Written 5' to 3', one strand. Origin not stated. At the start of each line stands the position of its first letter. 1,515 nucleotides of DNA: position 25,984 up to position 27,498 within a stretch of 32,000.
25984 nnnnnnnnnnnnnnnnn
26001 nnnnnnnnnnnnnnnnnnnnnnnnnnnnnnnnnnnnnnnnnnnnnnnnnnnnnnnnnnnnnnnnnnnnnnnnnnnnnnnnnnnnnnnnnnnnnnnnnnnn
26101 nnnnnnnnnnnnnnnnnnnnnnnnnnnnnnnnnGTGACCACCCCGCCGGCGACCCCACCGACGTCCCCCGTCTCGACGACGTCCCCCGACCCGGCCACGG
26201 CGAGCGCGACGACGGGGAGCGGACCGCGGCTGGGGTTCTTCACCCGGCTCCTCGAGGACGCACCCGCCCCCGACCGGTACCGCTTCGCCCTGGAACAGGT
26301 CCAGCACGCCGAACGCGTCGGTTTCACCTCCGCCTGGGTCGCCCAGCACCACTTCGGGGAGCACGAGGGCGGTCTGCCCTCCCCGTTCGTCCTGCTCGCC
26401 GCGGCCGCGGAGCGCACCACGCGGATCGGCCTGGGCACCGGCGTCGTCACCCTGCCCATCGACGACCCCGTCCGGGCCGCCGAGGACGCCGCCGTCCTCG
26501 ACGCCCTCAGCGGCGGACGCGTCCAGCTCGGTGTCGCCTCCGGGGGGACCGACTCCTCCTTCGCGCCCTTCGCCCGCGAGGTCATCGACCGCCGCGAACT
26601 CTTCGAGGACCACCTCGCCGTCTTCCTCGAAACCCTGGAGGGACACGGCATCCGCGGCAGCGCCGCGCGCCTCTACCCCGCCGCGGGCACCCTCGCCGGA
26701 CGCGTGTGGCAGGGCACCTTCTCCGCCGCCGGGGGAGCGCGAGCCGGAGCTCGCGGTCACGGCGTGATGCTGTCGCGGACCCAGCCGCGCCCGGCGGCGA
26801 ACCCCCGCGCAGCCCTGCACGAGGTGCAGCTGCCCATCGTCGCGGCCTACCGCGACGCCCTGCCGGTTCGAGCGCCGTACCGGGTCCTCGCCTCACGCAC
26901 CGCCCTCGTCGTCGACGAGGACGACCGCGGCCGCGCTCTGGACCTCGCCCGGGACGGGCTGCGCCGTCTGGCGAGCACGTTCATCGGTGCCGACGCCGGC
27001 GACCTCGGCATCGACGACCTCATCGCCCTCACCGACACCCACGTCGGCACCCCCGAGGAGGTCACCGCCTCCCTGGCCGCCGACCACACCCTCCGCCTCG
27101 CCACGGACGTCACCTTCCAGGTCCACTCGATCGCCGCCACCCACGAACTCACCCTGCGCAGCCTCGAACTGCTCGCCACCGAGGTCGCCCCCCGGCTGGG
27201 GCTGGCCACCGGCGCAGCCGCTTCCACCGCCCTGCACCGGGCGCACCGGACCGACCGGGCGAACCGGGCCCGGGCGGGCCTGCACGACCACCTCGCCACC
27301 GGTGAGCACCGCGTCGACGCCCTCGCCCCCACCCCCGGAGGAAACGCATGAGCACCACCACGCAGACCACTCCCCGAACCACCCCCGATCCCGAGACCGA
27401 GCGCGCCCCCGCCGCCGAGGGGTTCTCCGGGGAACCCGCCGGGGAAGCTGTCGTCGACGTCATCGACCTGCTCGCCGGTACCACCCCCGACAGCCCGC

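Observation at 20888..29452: SAM-riboswitch-led 7-gene operon (family-5 SBP, 2 permeases, fused ATPase, LLM monooxygenase, double CMD/AhpD, VOC): candidate uncharacterised sulfur/methionine-scavenging system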

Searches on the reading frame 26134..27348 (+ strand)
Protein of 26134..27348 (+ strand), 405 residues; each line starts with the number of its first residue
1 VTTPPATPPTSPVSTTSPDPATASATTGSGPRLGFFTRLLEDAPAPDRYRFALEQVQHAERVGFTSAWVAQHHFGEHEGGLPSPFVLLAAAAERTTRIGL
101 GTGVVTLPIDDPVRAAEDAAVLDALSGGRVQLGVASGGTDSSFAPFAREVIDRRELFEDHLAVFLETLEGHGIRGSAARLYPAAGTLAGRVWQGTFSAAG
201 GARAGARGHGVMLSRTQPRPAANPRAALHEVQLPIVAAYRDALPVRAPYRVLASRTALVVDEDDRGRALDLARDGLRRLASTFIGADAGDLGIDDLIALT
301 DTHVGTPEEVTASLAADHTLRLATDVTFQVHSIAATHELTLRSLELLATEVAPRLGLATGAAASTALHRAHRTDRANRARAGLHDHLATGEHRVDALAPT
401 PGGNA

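Call 7: search_protein_families(library=ncbifam, proteins=[window:26134-27348:+], max_evalue=0.001)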
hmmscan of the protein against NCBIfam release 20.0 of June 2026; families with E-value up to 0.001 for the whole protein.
window:26134-27348:+ (405 aa): 27 families (the best 25 are shown)
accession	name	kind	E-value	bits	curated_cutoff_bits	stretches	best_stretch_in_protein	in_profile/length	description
TIGR04027.1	LLM_KPN_01858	hypoth_equivalog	5.8e-153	508.6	412.9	1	31-356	1-326/326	putative FMN-dependent luciferase-like monooxygenase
TIGR04020.1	seco_metab_LLM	subfamily_domain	5.2e-25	88.3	244.45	1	35-174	5-143/341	MupA/Atu3671 family FMN-dependent luciferase-like monooxygenase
TIGR03858.1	LLM_2I7G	subfamily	7.1e-22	77.8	462.25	1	46-169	22-143/337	Atu2307/SP_0267 family LLM class monooxygenase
TIGR03619.1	F420_Rv2161c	subfamily_domain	5.5e-21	75.3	166.9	1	56-250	4-217/247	TIGR03619 family F420-dependent LLM class oxidoreductase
TIGR03571.1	lucif_BA3436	subfamily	5.8e-20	71.7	303.9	1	52-169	33-154/304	TIGR03571 family LLM class oxidoreductase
TIGR03558.1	oxido_grp_1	subfamily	1.8e-18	66.8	166.95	1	45-218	15-190/325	MsnO8 family LLM class oxidoreductase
NF052254.1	luciferase_Alph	exception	3.4e-16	59.4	600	1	58-170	30-141/354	luciferase subunit alpha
TIGR04036.1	LLM_CE1758_fam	subfamily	6.6e-14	51.5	479.1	1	47-151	25-127/355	CE1758 family FMN-dependent luciferase-like monooxygenase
TIGR03560.1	F420_Rv1855c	subfamily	1.1e-13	51.5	231.4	1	49-165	12-136/227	TIGR03560 family F420-dependent LLM class oxidoreductase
TIGR03621.1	F420_MSMEG_2516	subfamily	2.5e-13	49.8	213.15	1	52-143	16-101/295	TIGR03621 family F420-dependent LLM class oxidoreductase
NF002619.0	PRK02271.1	equivalog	1.5e-11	44.1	276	1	54-139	18-97/329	5,10-methylenetetrahydromethanopterin reductase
NF007802.0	PRK10508.1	equivalog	3e-10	39.7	540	1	43-140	20-117/335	luciferase-like monooxygenase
TIGR03559.1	F420_Rv3520c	subfamily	1.1e-09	37.9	335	1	52-138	15-94/325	LLM class F420-dependent oxidoreductase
TIGR03557.1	F420_G6P_family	subfamily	3.4e-09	36.3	210.4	1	53-138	16-104/316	TIGR03557 family F420-dependent LLM class oxidoreductase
NF052255.1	luciferase_Beta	exception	4.2e-09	35.9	500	1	55-167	27-140/325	luciferase subunit beta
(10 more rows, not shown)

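Call 8: search_protein_families(library=pfam, proteins=[window:26134-27348:+], max_evalue=0.001)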
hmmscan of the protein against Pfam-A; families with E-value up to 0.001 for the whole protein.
window:26134-27348:+ (405 aa): 1 family
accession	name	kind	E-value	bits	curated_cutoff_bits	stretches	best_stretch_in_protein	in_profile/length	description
PF00296.26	Bac_luciferase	-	1.6e-36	126.7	27.9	1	45-260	17-231/314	Luciferase-like monooxygenase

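Call 39: search_solved_structures(query=window:26134-27348:+, max_evalue=0.00001)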
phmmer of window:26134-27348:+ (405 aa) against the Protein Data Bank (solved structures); distinct sequences matched with E-value up to 0.00001: 15.
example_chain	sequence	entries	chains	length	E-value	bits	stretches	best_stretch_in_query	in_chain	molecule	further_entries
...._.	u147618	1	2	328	2.7e-95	323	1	31-355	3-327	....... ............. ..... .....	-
8cbb_A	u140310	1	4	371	1.3e-18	70.6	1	57-167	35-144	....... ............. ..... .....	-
6ket_A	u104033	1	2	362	1.4e-17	67.2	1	44-158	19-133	PuwE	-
7bip_A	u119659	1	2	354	6.3e-15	58.4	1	47-242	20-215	Luciferase-like monooxygenase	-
1brl_A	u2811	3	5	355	1.6e-13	53.8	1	59-159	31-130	BACTERIAL LUCIFERASE | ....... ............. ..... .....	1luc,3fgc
2i7g_A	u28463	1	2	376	1.8e-12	50.3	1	47-178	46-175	Monooxygenase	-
4us5_D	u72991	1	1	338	1.7e-09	40.6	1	49-137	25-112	LUCIFERASE-LIKE MONOOXYGENASE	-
4us5_A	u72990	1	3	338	1.8e-09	40.5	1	49-138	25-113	LUCIFERASE-LIKE MONOOXYGENASE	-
2b81_A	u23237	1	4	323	3.2e-09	39.6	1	52-166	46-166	Luciferase-like monooxygenase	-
1f07_A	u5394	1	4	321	1.2e-07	34.4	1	54-218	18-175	COENZYME F420-DEPENDENT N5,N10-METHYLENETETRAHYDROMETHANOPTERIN REDUCTASE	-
8qpl_A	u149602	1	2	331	8.6e-07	31.7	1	56-195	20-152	5,10-methylenetetrahydromethanopterin reductase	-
8qpm_A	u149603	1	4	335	8.8e-07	31.6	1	56-195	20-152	5,10-methylenetetrahydromethanopterin reductase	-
8qq8_A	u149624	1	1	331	8.9e-07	31.6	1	56-195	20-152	5,10-methylenetetrahydromethanopterin reductase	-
5lxe_A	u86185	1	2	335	1.3e-06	31.1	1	58-157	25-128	F420-dependent glucose-6-phosphate dehydrogenase 1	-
6fri_A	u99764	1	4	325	7.8e-06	28.5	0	61-158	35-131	Alkanal monooxygenase beta chain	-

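Call 44: search_solved_structures(query=window:26134-27348:+, max_evalue=1e-50, show_alignments=1)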
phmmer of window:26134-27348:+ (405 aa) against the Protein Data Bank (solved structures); distinct sequences matched with E-value up to 1e-50: 1.
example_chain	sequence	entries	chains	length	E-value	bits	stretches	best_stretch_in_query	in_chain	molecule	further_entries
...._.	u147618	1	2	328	2.7e-95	323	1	31-355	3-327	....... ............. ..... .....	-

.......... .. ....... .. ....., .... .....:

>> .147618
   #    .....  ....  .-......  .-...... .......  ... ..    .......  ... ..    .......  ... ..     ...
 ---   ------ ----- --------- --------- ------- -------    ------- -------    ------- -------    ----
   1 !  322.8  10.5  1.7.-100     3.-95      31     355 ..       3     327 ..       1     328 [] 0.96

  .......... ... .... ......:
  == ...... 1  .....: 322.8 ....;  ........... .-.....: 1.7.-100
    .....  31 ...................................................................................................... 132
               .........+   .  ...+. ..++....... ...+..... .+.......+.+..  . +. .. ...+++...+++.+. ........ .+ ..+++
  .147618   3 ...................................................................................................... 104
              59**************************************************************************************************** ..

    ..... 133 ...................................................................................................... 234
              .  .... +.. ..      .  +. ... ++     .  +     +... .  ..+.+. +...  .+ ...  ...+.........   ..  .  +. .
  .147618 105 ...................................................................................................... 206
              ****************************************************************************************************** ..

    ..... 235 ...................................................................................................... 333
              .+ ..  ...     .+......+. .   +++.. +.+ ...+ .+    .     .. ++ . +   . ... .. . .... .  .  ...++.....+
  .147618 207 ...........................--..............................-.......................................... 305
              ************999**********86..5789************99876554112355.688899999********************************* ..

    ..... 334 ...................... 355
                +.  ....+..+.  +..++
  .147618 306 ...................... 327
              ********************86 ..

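Call 49: search_dna_similar(query=window:26134-27348:+, collection=plasmids, mode=protein, max_evalue=1e-40, max_rows=30)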
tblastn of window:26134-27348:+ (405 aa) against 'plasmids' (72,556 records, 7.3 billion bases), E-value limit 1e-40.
Records with a match: 124; places in all: 124; records where one place covers at least 80% of the query: 10.
Best place of each record, by identity: <60% 124.
By first word of the organism name: Pantoea 64; Rhizobium 18; Erwinia 9; Ensifer 9; Sinorhizobium 8; Paracoccus 4; Agrobacterium 3; Klebsiella 2; Nonomuraea 1; Chimaeribacter 1; and 5 more.
By predicted mobility (MOB-suite, as given by PLSDB): non-mobilizable 114; conjugative 10.
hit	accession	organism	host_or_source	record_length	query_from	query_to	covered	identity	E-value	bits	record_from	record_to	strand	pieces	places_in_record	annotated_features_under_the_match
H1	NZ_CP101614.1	Erwinia persicina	Whole organism,Green onion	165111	32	353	80%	53.7%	1e-80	277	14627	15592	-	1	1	putative FMN-dependent luciferase-like monooxygenase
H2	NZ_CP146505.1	Erwinia persicina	Cell culture,Leaf wash from mixed-leaf ...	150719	32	353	80%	53.4%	6e-80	275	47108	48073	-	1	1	putative FMN-dependent luciferase-like monooxygenase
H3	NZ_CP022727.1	Erwinia persicina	Allium cepa L.,single cell,rotten onion ...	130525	32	353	80%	53.4%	8e-80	275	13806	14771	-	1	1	putative FMN-dependent luciferase-like monooxygenase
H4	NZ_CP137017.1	Sinorhizobium fredii GR64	Phaseolus vulgaris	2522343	32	353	80%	53.3%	8e-81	277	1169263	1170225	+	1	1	record has no annotation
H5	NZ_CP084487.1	Ensifer adhaerens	cellculture,soil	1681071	32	353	80%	53.3%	1e-80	277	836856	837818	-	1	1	none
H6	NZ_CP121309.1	Ensifer adhaerens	bacterial colony,soil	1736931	32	353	80%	53.3%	2e-80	276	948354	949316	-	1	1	none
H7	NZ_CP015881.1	Ensifer adhaerens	silty clay loam soil (pH 6.1)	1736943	32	353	80%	53.3%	2e-80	276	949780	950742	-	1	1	none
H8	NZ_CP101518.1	Ensifer adhaerens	cell cuture,rhizosphere soil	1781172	32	353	80%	53.3%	2e-80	276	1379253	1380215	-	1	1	none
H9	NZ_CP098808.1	Ensifer adhaerens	whole organism,soil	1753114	32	353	80%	53.3%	2e-80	276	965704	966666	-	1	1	none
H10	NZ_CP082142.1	Erwinia persicina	Medicago,single cell,alfalfa seeds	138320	32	352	79%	53.3%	3e-79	273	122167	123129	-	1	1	putative FMN-dependent luciferase-like monooxygenase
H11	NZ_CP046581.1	Erwinia sp. E602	Soil,soil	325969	29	353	80%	52.6%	7e-78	269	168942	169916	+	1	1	putative FMN-dependent luciferase-like monooxygenase | ABC transporter ATP-binding protein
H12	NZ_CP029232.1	Sinorhizobium fredii CCBAU 45436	Glycine max,cell culture,plant root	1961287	29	353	80%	52.5%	5e-79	272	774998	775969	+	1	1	record has no annotation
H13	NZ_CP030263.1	Ensifer adhaerens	Zea mays,whole organism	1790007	32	353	80%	52.9%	4e-80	275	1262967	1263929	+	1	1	none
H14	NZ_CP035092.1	Paracoccus denitrificans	Homo sapiens,cell culture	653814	34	353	79%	53.1%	1e-79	274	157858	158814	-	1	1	putative FMN-dependent luciferase-like monooxygenase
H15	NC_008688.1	Paracoccus denitrificans PD1222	-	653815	34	353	79%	53.1%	1e-79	274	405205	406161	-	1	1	putative FMN-dependent luciferase-like monooxygenase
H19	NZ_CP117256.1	Rhizobium tumorigenes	Rubus sp.,pure bacterial culture,Aerial ...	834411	32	353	80%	52.6%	1e-80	277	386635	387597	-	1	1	putative FMN-dependent luciferase-like monooxygenase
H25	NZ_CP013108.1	Sinorhizobium americanum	Vachellia farnesiana,cell culture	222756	32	353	80%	52.2%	5e-80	275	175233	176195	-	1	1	putative FMN-dependent luciferase-like monooxygenase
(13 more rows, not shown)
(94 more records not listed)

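Call 50: get_annotated_region(hit=H15, flank=12000)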
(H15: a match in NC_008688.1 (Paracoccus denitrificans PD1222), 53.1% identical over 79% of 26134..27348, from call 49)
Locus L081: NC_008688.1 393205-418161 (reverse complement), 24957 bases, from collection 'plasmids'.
description: Paracoccus denitrificans PD1222 plasmid 1, complete sequence
organism: Paracoccus denitrificans PD1222 (NCBI taxid 318586)
taxonomy: Bacteria; Pseudomonadota; Alphaproteobacteria; Rhodobacterales; Paracoccaceae; Paracoccus; Paracoccus denitrificans; Paracoccus denitrificans PD1222
host: -; source: -; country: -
typing (MOB-suite, as given by PLSDB): non-mobilizable; replicon rep_cluster_560,rep_cluster_969
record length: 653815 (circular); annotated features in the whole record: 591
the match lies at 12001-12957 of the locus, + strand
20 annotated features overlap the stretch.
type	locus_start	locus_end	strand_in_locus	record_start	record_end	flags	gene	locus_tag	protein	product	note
CDS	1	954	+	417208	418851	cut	-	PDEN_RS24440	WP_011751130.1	iron ABC transporter permease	GO:0006826 - iron ion transport [Evidence IEA]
CDS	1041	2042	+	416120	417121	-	-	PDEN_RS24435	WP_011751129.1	ABC transporter substrate-binding protein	-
CDS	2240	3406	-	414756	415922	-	-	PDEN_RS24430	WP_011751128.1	GlxA family transcriptional regulator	-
CDS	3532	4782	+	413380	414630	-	-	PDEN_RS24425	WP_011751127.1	sarcosine oxidase subunit beta family protein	GO:0046653 - tetrahydrofolate metabolic process [Evidence IEA]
CDS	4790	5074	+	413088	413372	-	-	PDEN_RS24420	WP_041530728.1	sarcosine oxidase subunit delta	-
CDS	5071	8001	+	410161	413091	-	-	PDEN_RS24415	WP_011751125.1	sarcosine oxidase subunit alpha family protein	-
CDS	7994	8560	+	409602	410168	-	-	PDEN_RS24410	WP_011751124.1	sarcosine oxidase subunit gamma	-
CDS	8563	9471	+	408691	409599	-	folD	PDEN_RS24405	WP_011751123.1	bifunctional methylenetetrahydrofolate dehydrogenase/methenyltetrahydrofolate cyclohydrolase FolD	-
CDS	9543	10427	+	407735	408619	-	purU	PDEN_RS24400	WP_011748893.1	formyltetrahydrofolate deformylase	GO:0009152 - purine ribonucleotide biosynthetic process [Evidence IEA]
CDS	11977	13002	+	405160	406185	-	-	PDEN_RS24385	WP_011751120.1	putative FMN-dependent luciferase-like monooxygenase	-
CDS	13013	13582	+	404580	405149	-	-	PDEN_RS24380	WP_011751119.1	CMD domain protein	-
CDS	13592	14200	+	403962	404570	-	-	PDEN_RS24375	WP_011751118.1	alkylhydroperoxidase domain protein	-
CDS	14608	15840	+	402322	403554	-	-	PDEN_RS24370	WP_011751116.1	aromatic ring-hydroxylating dioxygenase subunit alpha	-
CDS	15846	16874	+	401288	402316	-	-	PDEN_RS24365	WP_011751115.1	hybrid-cluster NAD(P)-dependent oxidoreductase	-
CDS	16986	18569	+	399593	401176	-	-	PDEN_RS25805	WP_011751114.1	NAD(P)/FAD-dependent oxidoreductase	-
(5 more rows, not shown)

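Call 51: get_annotated_region(hit=H1, flank=12000)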
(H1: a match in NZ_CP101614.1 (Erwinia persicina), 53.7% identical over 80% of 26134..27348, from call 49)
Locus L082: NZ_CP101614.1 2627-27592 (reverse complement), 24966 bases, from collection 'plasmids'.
description: Erwinia persicina strain SR15 plasmid unnamed, complete sequence
organism: Erwinia persicina (NCBI taxid 55211)
taxonomy: Bacteria; Pseudomonadota; Gammaproteobacteria; Enterobacterales; Erwiniaceae; Erwinia; Erwinia persicina
host: -; source: Whole organism,Green onion; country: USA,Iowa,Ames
typing (MOB-suite, as given by PLSDB): non-mobilizable; replicon rep_cluster_1099
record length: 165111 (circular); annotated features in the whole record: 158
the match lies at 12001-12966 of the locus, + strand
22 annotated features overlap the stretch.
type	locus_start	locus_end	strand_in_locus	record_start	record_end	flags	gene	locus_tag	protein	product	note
CDS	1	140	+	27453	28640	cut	-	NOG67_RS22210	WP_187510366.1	MFS transporter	GO:0055085 - transmembrane transport [Evidence IEA]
CDS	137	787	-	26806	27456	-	-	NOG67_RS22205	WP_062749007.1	Qnr family pentapeptide repeat protein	-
CDS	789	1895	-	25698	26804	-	-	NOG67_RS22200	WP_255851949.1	site-specific integrase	GO:0015074 - DNA integration [Evidence IEA]; GO:0006310 - DNA recombination [Evidence IEA]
CDS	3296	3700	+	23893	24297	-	-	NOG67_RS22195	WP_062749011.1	H-NS family nucleoid-associated regulatory protein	GO:0006355 - regulation of DNA-templated transcription [Evidence IEA]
CDS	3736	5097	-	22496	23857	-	-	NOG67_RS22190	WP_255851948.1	pyridoxal-dependent decarboxylase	GO:0019752 - carboxylic acid metabolic process [Evidence IEA]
CDS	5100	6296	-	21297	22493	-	-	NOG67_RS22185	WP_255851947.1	MFS transporter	GO:0055085 - transmembrane transport [Evidence IEA]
CDS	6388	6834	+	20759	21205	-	-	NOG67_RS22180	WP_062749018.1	helix-turn-helix domain-containing protein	-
CDS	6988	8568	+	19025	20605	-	-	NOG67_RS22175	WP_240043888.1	TIGR04028 family ABC transporter substrate-binding protein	GO:0055085 - transmembrane transport [Evidence IEA]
CDS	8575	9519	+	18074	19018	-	-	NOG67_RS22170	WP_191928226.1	ABC transporter permease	GO:0055085 - transmembrane transport [Evidence IEA]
CDS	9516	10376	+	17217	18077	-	-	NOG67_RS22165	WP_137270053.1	ABC transporter permease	-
CDS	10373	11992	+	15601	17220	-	-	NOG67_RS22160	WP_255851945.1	ABC transporter ATP-binding protein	-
CDS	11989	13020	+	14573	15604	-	-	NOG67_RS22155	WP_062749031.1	putative FMN-dependent luciferase-like monooxygenase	-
CDS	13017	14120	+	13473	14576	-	-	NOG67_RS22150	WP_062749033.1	alkylhydroperoxidase domain protein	-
CDS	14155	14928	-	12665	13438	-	map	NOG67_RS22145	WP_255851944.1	type I methionyl aminopeptidase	GO:0036211 - protein modification process [Evidence IEA]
CDS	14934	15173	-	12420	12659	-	-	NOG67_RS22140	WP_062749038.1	ParD-like family protein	-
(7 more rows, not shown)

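Call 52: search_dna_similar(query=window:26134-27348:+, collection=plasmids, mode=protein, max_evalue=1e-40, max_rows=40, rows=spread)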
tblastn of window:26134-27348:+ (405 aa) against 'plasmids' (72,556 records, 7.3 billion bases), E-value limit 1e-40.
Records with a match: 124; places in all: 124; records where one place covers at least 80% of the query: 10.
Best place of each record, by identity: <60% 124.
By first word of the organism name: Pantoea 64; Rhizobium 18; Erwinia 9; Ensifer 9; Sinorhizobium 8; Paracoccus 4; Agrobacterium 3; Klebsiella 2; Nonomuraea 1; Chimaeribacter 1; and 5 more.
By predicted mobility (MOB-suite, as given by PLSDB): non-mobilizable 114; conjugative 10.
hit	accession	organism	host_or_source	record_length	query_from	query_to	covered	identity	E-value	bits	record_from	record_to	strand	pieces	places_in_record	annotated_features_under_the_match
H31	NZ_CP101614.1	Erwinia persicina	Whole organism,Green onion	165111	32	353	80%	53.7%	1e-80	277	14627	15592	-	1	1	putative FMN-dependent luciferase-like monooxygenase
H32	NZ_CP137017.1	Sinorhizobium fredii GR64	Phaseolus vulgaris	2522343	32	353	80%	53.3%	8e-81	277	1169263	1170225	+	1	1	record has no annotation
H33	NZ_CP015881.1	Ensifer adhaerens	silty clay loam soil (pH 6.1)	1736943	32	353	80%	53.3%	2e-80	276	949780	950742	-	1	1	none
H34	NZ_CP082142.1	Erwinia persicina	Medicago,single cell,alfalfa seeds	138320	32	352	79%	53.3%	3e-79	273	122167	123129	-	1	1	putative FMN-dependent luciferase-like monooxygenase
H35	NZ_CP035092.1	Paracoccus denitrificans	Homo sapiens,cell culture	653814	34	353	79%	53.1%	1e-79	274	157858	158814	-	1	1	putative FMN-dependent luciferase-like monooxygenase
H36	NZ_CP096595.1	Paracoccus denitrificans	mixed culture,activated sludge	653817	34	353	79%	53.1%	1e-79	274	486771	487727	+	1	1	putative FMN-dependent luciferase-like monooxygenase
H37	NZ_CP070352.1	Ensifer sp. PDNC004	cell culture,Plastic debris in ...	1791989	32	353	80%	52.6%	3e-80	276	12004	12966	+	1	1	none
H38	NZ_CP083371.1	Ensifer canadensis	Melilotus albus,Cell Culture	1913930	32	353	80%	52.3%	4e-78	270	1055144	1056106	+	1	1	none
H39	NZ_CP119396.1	Chimaeribacter arupi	Homo sapiens,blood culture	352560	29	353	80%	51.4%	3e-79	273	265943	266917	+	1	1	putative FMN-dependent luciferase-like monooxygenase | ABC transporter ATP-binding protein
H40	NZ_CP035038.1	Sinorhizobium fredii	single cell,soil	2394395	29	353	80%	51.4%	3e-78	270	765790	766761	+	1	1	none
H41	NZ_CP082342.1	Pantoea dispersa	Canis lupus familiaris,Skin swab,Paw ...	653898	32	353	80%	51.2%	1e-77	268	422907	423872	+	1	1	putative FMN-dependent luciferase-like monooxygenase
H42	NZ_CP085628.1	Erwinia rhapontici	Apium graveolens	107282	32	353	80%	51.2%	3e-75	261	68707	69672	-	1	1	putative FMN-dependent luciferase-like monooxygenase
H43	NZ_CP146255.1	Pantoea dispersa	Nicotiana tabacum L.,Cell ...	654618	32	353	80%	50.9%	8e-77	266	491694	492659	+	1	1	putative FMN-dependent luciferase-like monooxygenase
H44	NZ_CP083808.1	Pantoea agglomerans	Eucalyptus grandis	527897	32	353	80%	50.9%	2e-72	253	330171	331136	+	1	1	putative FMN-dependent luciferase-like monooxygenase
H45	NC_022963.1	Erwinia piriflorinigrans CFBP 5888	-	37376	29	353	80%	50.2%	1e-75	263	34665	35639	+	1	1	putative FMN-dependent luciferase-like monooxygenase | ABC transporter ATP-binding protein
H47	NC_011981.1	Allorhizobium ampelinum S4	Vitis vinifera cv. 'Izsaki Sarfeher'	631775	32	353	80%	50.5%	5e-75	261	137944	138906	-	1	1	putative FMN-dependent luciferase-like monooxygenase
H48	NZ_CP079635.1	Klebsiella pneumoniae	Homo sapiens,Pus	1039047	32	353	80%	50.0%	1e-78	271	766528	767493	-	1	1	none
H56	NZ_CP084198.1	Pantoea agglomerans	Allium cepa,mixed culture,whole plant ...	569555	32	353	80%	49.1%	5e-75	261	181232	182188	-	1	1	putative FMN-dependent luciferase-like monooxygenase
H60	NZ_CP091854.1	Terrarubrum flagellatum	cell culture,forest soil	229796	32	353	80%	49.1%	3e-74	259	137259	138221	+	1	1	putative FMN-dependent luciferase-like monooxygenase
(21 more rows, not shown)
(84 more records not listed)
